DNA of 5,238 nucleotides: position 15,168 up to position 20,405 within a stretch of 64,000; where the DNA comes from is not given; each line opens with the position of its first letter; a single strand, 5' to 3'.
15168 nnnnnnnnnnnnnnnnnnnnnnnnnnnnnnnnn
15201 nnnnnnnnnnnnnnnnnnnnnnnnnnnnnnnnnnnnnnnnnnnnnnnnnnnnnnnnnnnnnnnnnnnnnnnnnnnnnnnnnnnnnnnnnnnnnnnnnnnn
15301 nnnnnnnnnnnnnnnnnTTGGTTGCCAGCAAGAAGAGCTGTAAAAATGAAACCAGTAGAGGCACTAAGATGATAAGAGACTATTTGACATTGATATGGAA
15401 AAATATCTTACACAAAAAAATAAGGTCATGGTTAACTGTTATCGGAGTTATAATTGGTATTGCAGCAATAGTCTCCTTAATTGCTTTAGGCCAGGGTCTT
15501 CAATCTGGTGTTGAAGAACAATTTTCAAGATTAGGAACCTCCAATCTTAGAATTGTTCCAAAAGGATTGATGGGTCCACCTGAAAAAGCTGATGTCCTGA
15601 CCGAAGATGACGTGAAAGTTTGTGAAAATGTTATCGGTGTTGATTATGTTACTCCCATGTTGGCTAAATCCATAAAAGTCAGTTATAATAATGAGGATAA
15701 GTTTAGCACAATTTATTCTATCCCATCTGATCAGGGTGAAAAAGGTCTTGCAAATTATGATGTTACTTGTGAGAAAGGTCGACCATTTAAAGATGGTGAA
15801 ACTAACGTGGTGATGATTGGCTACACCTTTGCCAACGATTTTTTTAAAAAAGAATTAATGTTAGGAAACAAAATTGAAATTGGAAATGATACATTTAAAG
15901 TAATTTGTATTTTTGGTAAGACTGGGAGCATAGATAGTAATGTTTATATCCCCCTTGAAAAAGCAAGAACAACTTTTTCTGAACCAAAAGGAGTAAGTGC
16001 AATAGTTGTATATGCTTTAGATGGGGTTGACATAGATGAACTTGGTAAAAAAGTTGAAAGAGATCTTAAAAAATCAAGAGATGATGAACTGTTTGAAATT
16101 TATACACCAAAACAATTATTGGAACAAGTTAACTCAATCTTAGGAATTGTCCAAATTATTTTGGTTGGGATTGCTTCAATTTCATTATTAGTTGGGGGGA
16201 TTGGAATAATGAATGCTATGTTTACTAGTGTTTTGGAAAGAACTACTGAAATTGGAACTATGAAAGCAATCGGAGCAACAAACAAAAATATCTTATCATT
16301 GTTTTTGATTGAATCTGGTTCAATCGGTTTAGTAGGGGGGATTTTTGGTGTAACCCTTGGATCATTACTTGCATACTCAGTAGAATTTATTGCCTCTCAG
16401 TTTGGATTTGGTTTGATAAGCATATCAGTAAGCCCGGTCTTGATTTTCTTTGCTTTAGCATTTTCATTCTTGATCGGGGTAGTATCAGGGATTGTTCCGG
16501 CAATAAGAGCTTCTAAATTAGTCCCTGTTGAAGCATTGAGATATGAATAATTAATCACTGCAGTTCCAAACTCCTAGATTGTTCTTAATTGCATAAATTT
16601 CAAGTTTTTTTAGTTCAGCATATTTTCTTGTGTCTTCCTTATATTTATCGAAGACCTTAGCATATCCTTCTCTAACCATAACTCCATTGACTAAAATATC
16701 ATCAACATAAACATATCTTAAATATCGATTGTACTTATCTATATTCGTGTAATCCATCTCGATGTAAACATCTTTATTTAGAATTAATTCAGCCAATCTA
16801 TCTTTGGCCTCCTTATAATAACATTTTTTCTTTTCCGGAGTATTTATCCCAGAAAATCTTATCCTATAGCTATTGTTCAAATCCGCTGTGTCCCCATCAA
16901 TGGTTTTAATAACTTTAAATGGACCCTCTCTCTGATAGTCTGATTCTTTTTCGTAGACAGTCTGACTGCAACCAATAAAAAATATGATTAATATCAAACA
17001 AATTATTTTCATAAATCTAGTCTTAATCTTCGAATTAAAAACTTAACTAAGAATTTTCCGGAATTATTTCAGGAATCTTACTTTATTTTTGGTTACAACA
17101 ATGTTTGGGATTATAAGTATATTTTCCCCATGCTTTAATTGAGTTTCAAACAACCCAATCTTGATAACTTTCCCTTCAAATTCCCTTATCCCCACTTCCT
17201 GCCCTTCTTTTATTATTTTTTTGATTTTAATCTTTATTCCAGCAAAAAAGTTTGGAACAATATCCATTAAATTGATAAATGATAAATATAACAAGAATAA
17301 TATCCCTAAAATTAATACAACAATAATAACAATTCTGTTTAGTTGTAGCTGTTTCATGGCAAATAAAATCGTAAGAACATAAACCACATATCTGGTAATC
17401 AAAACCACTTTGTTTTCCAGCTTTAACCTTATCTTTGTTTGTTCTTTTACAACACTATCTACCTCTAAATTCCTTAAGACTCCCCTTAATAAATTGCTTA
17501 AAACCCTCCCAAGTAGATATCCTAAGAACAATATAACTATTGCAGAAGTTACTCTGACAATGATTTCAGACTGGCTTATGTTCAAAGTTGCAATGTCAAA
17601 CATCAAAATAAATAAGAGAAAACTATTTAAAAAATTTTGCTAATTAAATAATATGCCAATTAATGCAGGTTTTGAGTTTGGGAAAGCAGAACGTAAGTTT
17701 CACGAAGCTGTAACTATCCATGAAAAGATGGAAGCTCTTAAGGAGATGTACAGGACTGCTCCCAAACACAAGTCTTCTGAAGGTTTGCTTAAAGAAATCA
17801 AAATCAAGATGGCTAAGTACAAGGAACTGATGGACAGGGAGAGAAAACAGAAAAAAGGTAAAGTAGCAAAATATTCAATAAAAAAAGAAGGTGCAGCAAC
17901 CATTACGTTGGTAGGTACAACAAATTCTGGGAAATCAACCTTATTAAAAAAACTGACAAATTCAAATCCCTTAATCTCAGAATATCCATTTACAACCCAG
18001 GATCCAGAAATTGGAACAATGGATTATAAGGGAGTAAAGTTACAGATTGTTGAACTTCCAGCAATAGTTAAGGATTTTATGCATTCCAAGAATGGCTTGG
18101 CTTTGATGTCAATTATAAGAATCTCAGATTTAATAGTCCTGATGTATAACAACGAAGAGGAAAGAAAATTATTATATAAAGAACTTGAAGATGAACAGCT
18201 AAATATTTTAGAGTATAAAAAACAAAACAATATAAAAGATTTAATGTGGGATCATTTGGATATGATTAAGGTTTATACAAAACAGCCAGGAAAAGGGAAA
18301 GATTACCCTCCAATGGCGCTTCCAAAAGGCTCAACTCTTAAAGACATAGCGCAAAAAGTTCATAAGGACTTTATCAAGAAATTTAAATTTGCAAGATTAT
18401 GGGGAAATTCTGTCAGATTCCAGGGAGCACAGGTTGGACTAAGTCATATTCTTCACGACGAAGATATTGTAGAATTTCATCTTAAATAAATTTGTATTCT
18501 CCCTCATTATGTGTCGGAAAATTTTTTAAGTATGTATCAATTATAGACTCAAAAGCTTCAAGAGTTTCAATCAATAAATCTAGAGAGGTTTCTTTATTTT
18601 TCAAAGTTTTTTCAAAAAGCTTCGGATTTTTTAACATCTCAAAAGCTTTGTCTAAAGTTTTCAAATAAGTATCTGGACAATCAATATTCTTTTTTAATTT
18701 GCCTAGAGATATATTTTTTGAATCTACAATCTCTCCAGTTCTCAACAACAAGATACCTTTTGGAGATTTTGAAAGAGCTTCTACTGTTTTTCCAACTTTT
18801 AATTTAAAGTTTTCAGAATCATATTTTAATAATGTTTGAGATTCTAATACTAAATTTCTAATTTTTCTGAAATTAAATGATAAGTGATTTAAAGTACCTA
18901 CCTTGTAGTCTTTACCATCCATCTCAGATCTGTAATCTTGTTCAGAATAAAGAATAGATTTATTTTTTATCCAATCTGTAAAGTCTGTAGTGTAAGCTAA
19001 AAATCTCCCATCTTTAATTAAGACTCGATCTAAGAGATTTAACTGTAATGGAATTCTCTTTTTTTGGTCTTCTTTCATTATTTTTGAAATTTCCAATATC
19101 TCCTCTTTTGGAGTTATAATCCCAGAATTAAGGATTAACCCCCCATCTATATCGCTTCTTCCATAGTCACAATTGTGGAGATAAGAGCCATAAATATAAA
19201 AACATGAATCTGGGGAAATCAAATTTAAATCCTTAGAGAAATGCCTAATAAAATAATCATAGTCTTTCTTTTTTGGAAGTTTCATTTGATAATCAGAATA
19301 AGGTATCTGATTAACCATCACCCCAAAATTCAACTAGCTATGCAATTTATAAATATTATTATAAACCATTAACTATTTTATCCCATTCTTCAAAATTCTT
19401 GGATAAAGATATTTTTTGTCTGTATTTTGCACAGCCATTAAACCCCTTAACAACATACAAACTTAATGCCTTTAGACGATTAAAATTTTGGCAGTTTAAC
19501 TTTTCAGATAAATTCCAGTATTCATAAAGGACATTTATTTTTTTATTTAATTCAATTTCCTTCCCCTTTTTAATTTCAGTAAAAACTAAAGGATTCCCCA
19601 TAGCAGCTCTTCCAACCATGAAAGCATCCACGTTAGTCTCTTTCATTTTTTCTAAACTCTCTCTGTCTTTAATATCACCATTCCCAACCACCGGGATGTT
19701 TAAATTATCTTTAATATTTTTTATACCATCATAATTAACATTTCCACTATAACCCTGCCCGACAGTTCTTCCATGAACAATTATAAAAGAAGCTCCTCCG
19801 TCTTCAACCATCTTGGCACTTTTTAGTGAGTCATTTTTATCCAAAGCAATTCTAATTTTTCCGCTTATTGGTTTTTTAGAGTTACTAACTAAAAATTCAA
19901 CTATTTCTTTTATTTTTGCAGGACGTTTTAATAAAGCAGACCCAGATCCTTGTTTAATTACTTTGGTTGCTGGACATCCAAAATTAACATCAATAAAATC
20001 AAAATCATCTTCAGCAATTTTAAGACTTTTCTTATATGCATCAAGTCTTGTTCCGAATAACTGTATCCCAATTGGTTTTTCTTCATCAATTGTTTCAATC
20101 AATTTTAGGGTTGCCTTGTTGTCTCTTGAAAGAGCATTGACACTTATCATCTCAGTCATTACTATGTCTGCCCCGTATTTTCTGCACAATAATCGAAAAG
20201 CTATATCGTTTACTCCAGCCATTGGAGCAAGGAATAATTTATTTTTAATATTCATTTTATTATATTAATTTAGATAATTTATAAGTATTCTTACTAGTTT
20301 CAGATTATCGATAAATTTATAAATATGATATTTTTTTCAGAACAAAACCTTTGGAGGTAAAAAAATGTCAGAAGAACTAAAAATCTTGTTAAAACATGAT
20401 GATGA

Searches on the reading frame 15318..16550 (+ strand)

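Call 36: search_protein_families(library=pfam, proteins=[window:15318-16550:+], max_evalue=0.00001)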
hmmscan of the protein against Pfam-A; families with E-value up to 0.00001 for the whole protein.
window:15318-16550:+ (410 aa): 2 families
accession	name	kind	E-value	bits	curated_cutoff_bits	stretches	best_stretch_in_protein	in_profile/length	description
PF12704.14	MacB_PCD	-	6e-32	112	27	1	37-248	1-206/207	MacB-like periplasmic core domain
PF02687.27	FtsX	-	1.6e-19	70.6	25.5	1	285-401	3-118/120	FtsX-like permease C-terminal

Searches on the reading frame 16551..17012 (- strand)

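Call 70: search_protein_families(library=pfam, proteins=[window:16551-17012:-], max_evalue=0.0001)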
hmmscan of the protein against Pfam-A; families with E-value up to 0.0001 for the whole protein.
window:16551-17012:- (153 aa): 1 family
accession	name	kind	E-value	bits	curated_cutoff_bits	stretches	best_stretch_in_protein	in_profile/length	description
PF00565.23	SNase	-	8.2e-21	74.9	21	1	50-150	1-106/107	Staphylococcal nuclease homologue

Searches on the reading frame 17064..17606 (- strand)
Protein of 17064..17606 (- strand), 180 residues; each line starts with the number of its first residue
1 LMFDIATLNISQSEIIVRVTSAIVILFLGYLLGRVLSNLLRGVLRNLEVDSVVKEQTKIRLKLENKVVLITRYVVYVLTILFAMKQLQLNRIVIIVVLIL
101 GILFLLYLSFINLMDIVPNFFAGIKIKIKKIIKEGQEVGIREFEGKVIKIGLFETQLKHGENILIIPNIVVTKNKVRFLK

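Call 70: search_protein_families(library=pfam, proteins=[window:17064-17606:-], max_evalue=0.0001)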
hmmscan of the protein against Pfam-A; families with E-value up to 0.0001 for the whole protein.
window:17064-17606:- (180 aa): 2 families
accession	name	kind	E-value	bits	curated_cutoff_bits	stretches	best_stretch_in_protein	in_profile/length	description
PF00924.24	MS_channel_2nd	-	2.5e-08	34.4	20.2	1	115-176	1-63/68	Mechanosensitive ion channel, beta-domain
PF05552.17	MS_channel_1st_1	-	5.5e-07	29.8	22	1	16-51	14-49/50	Mechanosensitive ion channel, conserved TM helix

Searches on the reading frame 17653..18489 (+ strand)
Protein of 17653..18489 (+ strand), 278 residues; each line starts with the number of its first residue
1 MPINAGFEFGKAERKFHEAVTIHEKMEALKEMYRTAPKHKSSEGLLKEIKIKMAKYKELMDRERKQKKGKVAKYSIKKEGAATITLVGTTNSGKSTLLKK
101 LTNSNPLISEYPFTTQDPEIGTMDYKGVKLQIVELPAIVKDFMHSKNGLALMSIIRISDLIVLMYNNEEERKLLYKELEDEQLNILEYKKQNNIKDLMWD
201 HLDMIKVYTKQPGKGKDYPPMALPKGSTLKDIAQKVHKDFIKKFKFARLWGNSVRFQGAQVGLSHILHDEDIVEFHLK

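Call 36: search_protein_families(library=pfam, proteins=[window:17653-18489:+], max_evalue=0.00001)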
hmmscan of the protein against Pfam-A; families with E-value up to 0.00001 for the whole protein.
window:17653-18489:+ (278 aa): 3 families
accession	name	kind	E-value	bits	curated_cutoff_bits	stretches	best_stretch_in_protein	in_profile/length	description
PF01926.29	MMR_HSR1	-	4.8e-18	65.8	21.9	1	84-190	2-101/113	50S ribosome-binding GTPase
PF02824.27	TGS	-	1.1e-16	61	22.2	1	205-275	1-58/60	TGS domain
PF02421.24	FeoB_N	-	5e-09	36.3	27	1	83-139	2-58/156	Ferrous iron transport protein B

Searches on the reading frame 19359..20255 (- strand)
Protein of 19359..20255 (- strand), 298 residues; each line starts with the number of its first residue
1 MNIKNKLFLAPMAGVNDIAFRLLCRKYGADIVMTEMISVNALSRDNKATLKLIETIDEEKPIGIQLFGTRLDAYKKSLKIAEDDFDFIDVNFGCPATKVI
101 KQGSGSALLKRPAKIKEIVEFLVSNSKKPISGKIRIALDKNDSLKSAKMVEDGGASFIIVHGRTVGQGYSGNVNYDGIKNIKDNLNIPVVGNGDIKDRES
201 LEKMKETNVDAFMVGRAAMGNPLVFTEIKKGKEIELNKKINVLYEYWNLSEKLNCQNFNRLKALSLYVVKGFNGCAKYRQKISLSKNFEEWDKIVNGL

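Call 36: search_protein_families(library=pfam, proteins=[window:19359-20255:-], max_evalue=0.00001)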
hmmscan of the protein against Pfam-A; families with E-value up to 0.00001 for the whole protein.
window:19359-20255:- (298 aa): 1 family
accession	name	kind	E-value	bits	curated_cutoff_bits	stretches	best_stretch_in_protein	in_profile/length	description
PF01207.24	Dus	-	5.5e-69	233.1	20.4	1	9-283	2-280/311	Dihydrouridine synthase (Dus)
